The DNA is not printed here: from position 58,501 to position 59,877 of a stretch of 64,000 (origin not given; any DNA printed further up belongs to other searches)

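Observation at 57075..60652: Coupled four-gene operon predicted to build and transfer a CDP-activated amino-alcohol phosphate (candidate bacterial Kennedy-type head-group pathway)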

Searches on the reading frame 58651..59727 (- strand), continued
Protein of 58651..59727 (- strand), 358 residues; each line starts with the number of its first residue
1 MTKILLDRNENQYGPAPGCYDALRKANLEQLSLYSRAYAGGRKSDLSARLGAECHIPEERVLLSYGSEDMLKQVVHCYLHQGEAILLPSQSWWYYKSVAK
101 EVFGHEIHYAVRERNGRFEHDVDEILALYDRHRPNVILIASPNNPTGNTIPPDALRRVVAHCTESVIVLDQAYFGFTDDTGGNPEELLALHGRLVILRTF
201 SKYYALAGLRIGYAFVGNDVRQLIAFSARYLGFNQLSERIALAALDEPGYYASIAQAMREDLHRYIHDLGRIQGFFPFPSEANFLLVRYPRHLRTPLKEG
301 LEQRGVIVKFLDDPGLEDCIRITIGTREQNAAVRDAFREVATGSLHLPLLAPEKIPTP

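Call 45: find_encoding_contigs(protein=P0310, flank=7000, max_places=2)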
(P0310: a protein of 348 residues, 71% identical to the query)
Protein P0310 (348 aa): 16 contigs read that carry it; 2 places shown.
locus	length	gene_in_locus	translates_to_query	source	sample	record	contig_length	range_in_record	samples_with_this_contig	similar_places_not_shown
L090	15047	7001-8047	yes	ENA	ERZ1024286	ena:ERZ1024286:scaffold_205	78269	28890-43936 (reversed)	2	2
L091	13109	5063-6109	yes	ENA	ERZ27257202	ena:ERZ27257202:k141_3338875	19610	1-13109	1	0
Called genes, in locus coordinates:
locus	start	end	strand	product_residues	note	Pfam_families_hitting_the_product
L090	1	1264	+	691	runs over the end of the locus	PF07715:Plug, PF00593:TonB_dep_Rec_b-barrel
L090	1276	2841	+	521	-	PF00590:TP_methylase, PF02570:CbiC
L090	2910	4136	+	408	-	PF00590:TP_methylase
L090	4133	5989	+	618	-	PF11760:CbiG_N, PF11761:CbiG_mid, PF01890:CbiG_C, PF00590:TP_methylase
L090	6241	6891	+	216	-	PF14127:DUF4294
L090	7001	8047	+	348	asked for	PF00155:Aminotran_1_2, PF04864:Alliinase_C (weak)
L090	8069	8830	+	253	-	PF00483:NTP_transferase, PF01128:IspD (weak), PF12804:NTP_transf_3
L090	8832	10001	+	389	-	PF01266:DAO (weak), PF13450:NAD_binding_8, PF01593:Amino_oxidase, PF03275:GLF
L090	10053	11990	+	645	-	PF04464:Glyphos_transf, PF02350:Epimerase_2, PF04991:LicD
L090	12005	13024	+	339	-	PF26334:Gtf3_N, PF26337:Gtf3_C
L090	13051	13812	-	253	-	PF06293:Kdo (weak)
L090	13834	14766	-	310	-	PF03279:Lip_A_acyltrans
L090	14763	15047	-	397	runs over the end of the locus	PF01740:STAS, PF13466:STAS_2 (weak), PF01636:APH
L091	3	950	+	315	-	?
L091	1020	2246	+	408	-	PF00590:TP_methylase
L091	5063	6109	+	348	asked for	PF00155:Aminotran_1_2, PF04864:Alliinase_C (weak)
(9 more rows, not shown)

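Call 60: predict_structure(alignment_id=A2)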
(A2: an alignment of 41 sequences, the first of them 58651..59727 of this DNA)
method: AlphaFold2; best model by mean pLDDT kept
length: 358 residues; sequences in the alignment: 41
mean_pLDDT: 91.8   pTM: 0.90
mean pLDDT of the five models: 91.8, 91.1, 91.0, 89.7, 88.8
residues with pLDDT >= 90: 276; 70-90: 72; 50-70: 9; < 50: 1
segments of 3 or more residues with pLDDT < 50: none
pLDDT, mean of each block of 10 residues (from residue 1): 82 94 91 83 91 94 93 95 95 86 94 91 98 97 90 93 96 80 83 96 92 96 87 90 96 93 95 95 95 97 96 92 94 97 95 70
secondary structure, 60 per line:
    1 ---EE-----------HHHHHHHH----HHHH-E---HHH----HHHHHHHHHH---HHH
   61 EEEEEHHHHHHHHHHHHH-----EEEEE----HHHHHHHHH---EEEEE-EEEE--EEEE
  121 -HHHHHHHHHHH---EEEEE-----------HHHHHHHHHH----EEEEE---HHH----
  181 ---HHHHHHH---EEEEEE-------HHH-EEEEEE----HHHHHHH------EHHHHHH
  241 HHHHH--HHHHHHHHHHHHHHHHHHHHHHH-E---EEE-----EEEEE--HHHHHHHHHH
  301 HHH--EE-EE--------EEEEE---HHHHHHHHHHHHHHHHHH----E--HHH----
elements in order: H17-24 H29-32 H45-54 E61-65 H66-78 E84-88 H93-101 E105-109 E111-114 E117-120 H122-132 E136-140 H152-161 E166-170 H184-190 E194-199 E211-216 H221-227 H235-245 H248-270 E276-278 E284-288 H291-303 E319-323 H327-344

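Call 65: list_cluster_members(proteins=[P0298, P0310, P0266, P0241, P0341, P0352])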
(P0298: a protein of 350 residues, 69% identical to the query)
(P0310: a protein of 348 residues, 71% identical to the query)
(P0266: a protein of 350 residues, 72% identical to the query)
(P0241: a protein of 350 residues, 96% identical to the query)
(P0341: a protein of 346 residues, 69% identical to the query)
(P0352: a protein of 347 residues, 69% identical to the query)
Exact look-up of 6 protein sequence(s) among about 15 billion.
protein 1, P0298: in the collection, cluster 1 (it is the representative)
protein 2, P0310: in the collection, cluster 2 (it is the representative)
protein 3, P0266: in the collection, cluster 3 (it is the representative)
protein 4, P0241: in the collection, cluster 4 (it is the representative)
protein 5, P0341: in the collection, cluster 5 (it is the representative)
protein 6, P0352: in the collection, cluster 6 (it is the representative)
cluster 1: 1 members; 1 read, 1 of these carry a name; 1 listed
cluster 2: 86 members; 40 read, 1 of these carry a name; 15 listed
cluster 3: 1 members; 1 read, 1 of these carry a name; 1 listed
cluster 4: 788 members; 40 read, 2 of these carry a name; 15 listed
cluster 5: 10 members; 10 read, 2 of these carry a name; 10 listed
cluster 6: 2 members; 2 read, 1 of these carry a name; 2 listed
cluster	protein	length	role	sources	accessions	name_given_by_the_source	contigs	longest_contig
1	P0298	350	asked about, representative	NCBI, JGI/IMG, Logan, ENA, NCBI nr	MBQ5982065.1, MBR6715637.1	MAG: histidinol-phosphate aminotransferase family protein [Prevotella sp.] | histidinol-phosphate aminotransferase family protein [Prevotella sp.]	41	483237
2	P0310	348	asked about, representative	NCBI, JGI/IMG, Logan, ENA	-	histidinol-phosphate aminotransferase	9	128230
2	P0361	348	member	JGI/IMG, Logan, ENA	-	-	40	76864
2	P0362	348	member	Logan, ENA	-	-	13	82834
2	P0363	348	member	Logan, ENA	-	-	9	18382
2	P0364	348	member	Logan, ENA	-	-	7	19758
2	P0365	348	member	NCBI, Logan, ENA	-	-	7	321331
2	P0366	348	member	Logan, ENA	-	-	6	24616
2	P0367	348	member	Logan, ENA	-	-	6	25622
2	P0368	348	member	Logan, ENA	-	-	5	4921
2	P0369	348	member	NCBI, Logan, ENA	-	-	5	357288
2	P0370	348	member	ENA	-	-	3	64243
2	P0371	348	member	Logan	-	-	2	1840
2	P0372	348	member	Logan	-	-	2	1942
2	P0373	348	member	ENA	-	-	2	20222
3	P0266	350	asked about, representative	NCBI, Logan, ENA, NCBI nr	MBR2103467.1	MAG: histidinol-phosphate aminotransferase family protein [Prevotella sp.] | histidinol-phosphate aminotransferase family protein [Prevotella sp.]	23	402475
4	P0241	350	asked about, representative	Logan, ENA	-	-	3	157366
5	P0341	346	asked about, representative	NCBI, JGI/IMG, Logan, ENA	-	histidinol-phosphate aminotransferase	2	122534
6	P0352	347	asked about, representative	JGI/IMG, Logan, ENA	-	histidinol-phosphate aminotransferase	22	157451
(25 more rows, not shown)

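Call 66: fold_search(model_id=the predicted structure, library=pdb)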
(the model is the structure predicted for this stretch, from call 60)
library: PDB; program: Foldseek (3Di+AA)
matches with E <= 10: 1949; with E <= 0.001: 1636
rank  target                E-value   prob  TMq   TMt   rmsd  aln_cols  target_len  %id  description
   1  8bj4_C                3.9e-29  1.00  0.83  0.82   2.4       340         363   27  Crystal structure of Medicago truncatula histidinol-phosphate aminotransferase (HISN6) in apo form (released 2023-03-22)
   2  8bj1_A                2.1e-28  1.00  0.82  0.81   2.6       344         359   26  Crystal structure of Medicago truncatula histidinol-phosphate aminotransferase (HISN6) in the open state (released 2023-03-22)
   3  8bj3_B                2.8e-28  1.00  0.81  0.81   2.7       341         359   27  Crystal structure of Medicago truncatula histidinol-phosphate aminotransferase (HISN6) in complex with histidinol-phos (released 2023-03-22)
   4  8bj1_B                5.1e-28  1.00  0.82  0.81   2.6       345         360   26  Crystal structure of Medicago truncatula histidinol-phosphate aminotransferase (HISN6) in the open state (released 2023-03-22)
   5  3hdo_A                1.0e-26  1.00  0.79  0.81   4.2       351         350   25  Crystal Structure of a Histidinol-phosphate aminotransferase from Geobacter metallireducens (released 2009-05-19)
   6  3hdo_B                4.7e-26  1.00  0.79  0.81   4.1       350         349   25  Crystal Structure of a Histidinol-phosphate aminotransferase from Geobacter metallireducens (released 2009-05-19)
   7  4wbt_A                1.1e-25  1.00  0.85  0.83   2.6       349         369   22  Crystal structure of histidinol-phosphate aminotransferase from Sinorhizobium meliloti in complex with pyridoxal-5'-ph (released 2014-09-24)
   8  4wbt_C                1.1e-25  1.00  0.85  0.83   2.6       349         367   22  Crystal structure of histidinol-phosphate aminotransferase from Sinorhizobium meliloti in complex with pyridoxal-5'-ph (released 2014-09-24)
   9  4wbt_B                1.9e-25  1.00  0.85  0.83   2.6       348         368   22  Crystal structure of histidinol-phosphate aminotransferase from Sinorhizobium meliloti in complex with pyridoxal-5'-ph (released 2014-09-24)
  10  3get_B                6.5e-25  1.00  0.83  0.83   2.5       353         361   25  Crystal structure of putative histidinol-phosphate aminotransferase (NP_281508.1) from Campylobacter jejuni at 2.01 A  (released 2009-03-24)
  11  3get_A                1.0e-24  1.00  0.83  0.82   2.5       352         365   25  Crystal structure of putative histidinol-phosphate aminotransferase (NP_281508.1) from Campylobacter jejuni at 2.01 A  (released 2009-03-24)
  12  4r8d_A                2.0e-24  1.00  0.79  0.77   3.5       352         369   25  Crystal structure of Rv1600 encoded aminotransferase in complex with PLP-MES from Mycobacterium tuberculosis (released 2015-09-02)
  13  3ffh_B                2.9e-24  1.00  0.83  0.84   2.6       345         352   21  The crystal structure of histidinol-phosphate aminotransferase from Listeria innocua Clip11262. (released 2008-12-23)
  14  3ly1_A                4.4e-24  1.00  0.82  0.85   2.8       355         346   23  Crystal structure of Putative histidinol-phosphate aminotransferase (YP_050345.1) from Erwinia carotovora atroseptica  (released 2010-03-31)
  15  3euc_A                4.7e-24  1.00  0.78  0.77   4.1       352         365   26  Crystal structure of histidinol-phosphate aminotransferase (YP_297314.1) from RALSTONIA EUTROPHA JMP134 at 2.05 A reso (released 2008-11-11)
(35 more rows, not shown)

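Call 71: find_encoding_contigs(protein=P0327, flank=6000, max_places=1)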
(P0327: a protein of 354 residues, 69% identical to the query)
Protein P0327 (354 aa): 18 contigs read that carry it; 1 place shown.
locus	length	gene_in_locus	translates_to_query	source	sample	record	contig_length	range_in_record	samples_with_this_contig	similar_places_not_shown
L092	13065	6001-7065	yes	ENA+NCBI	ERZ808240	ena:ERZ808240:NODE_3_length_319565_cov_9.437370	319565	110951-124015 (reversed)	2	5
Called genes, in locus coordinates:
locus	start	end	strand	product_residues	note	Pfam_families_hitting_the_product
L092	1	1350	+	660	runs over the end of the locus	PF00890:FAD_binding_2, PF01266:DAO (faint), PF07992:Pyr_redox_2 (faint), PF02910:Succ_DH_flav_C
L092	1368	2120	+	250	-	PF13085:Fer2_3, PF12838:Fer4_7 (weak), PF13183:Fer4_8 (weak)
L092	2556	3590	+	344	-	PF05496:RuvB_N, PF00004:AAA, PF07728:AAA_5 (faint), PF17864:AAA_lid_4, PF05491:WHD_RuvB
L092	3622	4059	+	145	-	PF01467:CTP_transf_like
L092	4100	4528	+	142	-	PF02130:YbeY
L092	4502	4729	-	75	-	-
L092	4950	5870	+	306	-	PF04991:LicD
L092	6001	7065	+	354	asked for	PF00155:Aminotran_1_2, PF04864:Alliinase_C (weak)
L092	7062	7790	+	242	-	PF00483:NTP_transferase, PF12804:NTP_transf_3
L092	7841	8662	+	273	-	PF04991:LicD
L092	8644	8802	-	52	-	-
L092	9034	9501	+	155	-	-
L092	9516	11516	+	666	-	PF13385:Laminin_G_3, PF03009:GDPD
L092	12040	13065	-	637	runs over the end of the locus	PF14322:SusD-like_3, PF07980:SusD_RagB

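Call 72: find_encoding_contigs(protein=P0341, flank=6000, max_places=1)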
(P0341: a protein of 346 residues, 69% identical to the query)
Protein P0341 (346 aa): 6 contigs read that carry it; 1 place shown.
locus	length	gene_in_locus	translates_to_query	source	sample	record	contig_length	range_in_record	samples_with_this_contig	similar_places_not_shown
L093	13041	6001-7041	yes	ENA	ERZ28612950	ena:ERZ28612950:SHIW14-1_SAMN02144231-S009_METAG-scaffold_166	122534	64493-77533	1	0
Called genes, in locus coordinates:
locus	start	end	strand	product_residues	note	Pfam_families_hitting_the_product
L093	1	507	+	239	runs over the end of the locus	PF00106:adh_short, PF01370:Epimerase (faint), PF08659:KR, PF13460:NAD_binding_10 (weak), PF13561:adh_short_C2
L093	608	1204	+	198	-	-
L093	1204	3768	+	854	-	PF13620:CarboxypepD_reg, PF13715:CarbopepD_reg_2, PF18939:DUF5686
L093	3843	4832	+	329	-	PF01066:CDP-OH_P_transf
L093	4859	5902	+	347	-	PF03706:LPG_synthase_TM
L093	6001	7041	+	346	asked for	PF00155:Aminotran_1_2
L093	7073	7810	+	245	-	PF00483:NTP_transferase, PF12804:NTP_transf_3, PF20202:DUF6564 (faint)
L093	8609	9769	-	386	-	PF02661:Fic, PF21247:Fic-like_C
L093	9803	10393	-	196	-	PF03852:Vsr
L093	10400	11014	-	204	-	-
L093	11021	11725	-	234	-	-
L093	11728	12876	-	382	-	PF09561:RE_HpaII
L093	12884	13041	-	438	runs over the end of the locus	PF00145:DNA_methylase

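Call 73: find_encoding_contigs(protein=P0285, flank=6000, max_places=1)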
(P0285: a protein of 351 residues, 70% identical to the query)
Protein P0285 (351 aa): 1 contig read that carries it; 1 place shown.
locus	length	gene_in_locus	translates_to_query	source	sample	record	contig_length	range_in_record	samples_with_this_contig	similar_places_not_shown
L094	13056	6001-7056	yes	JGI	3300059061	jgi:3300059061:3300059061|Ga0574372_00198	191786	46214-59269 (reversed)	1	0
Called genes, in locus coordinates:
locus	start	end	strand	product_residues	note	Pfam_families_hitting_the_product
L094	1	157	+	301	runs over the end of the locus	PF01963:TraB_PrgY_gumN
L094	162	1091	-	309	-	PF03279:Lip_A_acyltrans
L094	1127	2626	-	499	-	PF02550:AcetylCoA_hydro, PF13336:AcetylCoA_hyd_C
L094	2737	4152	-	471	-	PF07690:MFS_1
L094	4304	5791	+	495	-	PF00133:tRNA-synt_1 (faint), PF01406:tRNA-synt_1e, PF09334:tRNA-synt_1g (weak), PF09190:DALR_2, PF23493:CysS_C (weak)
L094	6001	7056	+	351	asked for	PF00155:Aminotran_1_2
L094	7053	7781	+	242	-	PF00483:NTP_transferase, PF12804:NTP_transf_3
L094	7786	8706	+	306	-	PF04991:LicD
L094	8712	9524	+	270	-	PF04991:LicD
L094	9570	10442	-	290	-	PF01988:VIT1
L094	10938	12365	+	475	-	PF19755:DUF6242, PF25852:DUF6242_C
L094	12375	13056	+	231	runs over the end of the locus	PF19573:DUF6089, PF13505:OMP_b-brl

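Call 78: search_protein_representatives(alignment_id=A2)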
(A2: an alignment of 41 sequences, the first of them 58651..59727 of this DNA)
Query: 41 sequences, 352 profile positions. Proteins with E-value up to 0.001 (for the whole library): 41374; up to 1e-10: 20005; up to 1e-30: 3337. The best 150 are listed.
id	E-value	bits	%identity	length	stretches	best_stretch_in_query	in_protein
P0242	2.2e-218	740.7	-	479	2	27-342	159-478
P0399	5.6e-149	512.4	-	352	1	3-342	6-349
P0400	1.1e-141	488.4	-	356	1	2-343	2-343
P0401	3.4e-137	473.6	-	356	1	2-343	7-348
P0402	9.3e-122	422.9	-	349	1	68-342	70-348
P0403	1.4e-116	405.8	-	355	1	2-343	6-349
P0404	6.0e-116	403.8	-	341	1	1-343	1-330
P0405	6.6e-113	393.8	-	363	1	1-344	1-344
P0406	8.0e-112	390.2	-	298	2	3-233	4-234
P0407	2.5e-111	388.6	-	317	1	3-249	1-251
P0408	7.3e-110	383.7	-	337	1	2-244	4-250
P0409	4.3e-107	374.6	-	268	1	3-266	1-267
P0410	3.1e-106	371.8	-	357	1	1-343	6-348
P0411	9.1e-106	370.3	-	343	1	3-341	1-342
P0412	4.1e-103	361.5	-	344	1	2-341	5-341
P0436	6.7e-83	295.1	-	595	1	3-341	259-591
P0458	1.4e-69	251.2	-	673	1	6-340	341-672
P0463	8.8e-68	245.3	-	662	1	6-341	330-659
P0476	7.2e-64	232.5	-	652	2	3-340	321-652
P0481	1.8e-62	227.9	-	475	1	2-340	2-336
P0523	9.3e-54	199.2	-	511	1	5-343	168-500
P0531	1.3e-52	195.4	-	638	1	6-340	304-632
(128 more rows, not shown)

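Call 80: search_protein_families(library=pfam, proteins=[P0458, P0463, P0531, P0436, P0481, P0523], max_evalue=0.001)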
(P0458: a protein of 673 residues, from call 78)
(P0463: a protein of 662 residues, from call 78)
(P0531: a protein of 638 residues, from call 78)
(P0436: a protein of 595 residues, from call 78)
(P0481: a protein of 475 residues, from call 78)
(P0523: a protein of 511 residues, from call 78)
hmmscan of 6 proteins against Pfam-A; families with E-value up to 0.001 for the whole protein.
P0458 (673 aa): 3 families
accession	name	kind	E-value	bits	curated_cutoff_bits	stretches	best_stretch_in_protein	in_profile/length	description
PF00155.27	Aminotran_1_2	-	7e-50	170.7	19.7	1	344-657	9-347/361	Aminotransferase class I and II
PF12804.13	NTP_transf_3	-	7e-11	43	27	1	68-161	1-86/160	MobA-like NTP transferase domain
PF00483.29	NTP_transferase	-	5.2e-08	33.2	21.2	1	68-172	2-114/245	Nucleotidyl transferase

P0463 (662 aa): 5 families
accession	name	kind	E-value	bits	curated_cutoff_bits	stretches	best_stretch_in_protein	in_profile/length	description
PF00155.27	Aminotran_1_2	-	4.8e-36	125.1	19.7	1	333-651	9-357/361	Aminotransferase class I and II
PF12804.13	NTP_transf_3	-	1.5e-09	38.7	27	1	67-153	1-79/160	MobA-like NTP transferase domain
PF00483.29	NTP_transferase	-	4.6e-07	30.1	21.2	1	67-130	2-68/245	Nucleotidyl transferase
PF24409.1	wHTH-PRTase_assc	-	0.00068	20.1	27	0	16-63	9-59/83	wHTH-PRTase associated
PF12802.13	MarR_2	-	0.00079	20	27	0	1-47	3-50/61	MarR family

P0531 (638 aa): 3 families
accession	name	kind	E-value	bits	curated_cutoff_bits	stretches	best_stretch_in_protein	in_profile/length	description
PF00155.27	Aminotran_1_2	-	2.2e-37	129.5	19.7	1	306-621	8-351/361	Aminotransferase class I and II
PF12804.13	NTP_transf_3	-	1.4e-10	42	27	1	48-142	1-88/160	MobA-like NTP transferase domain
PF00483.29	NTP_transferase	-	2.8e-07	30.8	21.2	1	48-152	2-115/245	Nucleotidyl transferase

P0436 (595 aa): 3 families
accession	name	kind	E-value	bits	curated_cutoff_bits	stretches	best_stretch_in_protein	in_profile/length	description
PF00155.27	Aminotran_1_2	-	1.3e-44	153.3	19.7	1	262-585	6-359/361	Aminotransferase class I and II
PF14602.12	Hexapep_2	-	1.4e-08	34.7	27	1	185-215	1-29/34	Hexapeptide repeat of succinyl-transferase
PF00132.30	Hexapep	-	8.8e-06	25.6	27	1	185-216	1-32/36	Bacterial transferase hexapeptide (six repeats)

P0481 (475 aa): 2 families
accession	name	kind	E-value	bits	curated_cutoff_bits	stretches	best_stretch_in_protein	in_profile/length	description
PF00155.27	Aminotran_1_2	-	3.5e-36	125.6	19.7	1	39-331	46-359/361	Aminotransferase class I and II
PF07883.17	Cupin_2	-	2.2e-08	34.1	27.2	1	381-446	3-68/70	Cupin domain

P0523 (511 aa): 1 family
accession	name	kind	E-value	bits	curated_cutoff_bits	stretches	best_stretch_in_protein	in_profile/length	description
PF00155.27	Aminotran_1_2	-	9.5e-37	127.5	19.7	1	167-487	4-354/361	Aminotransferase class I and II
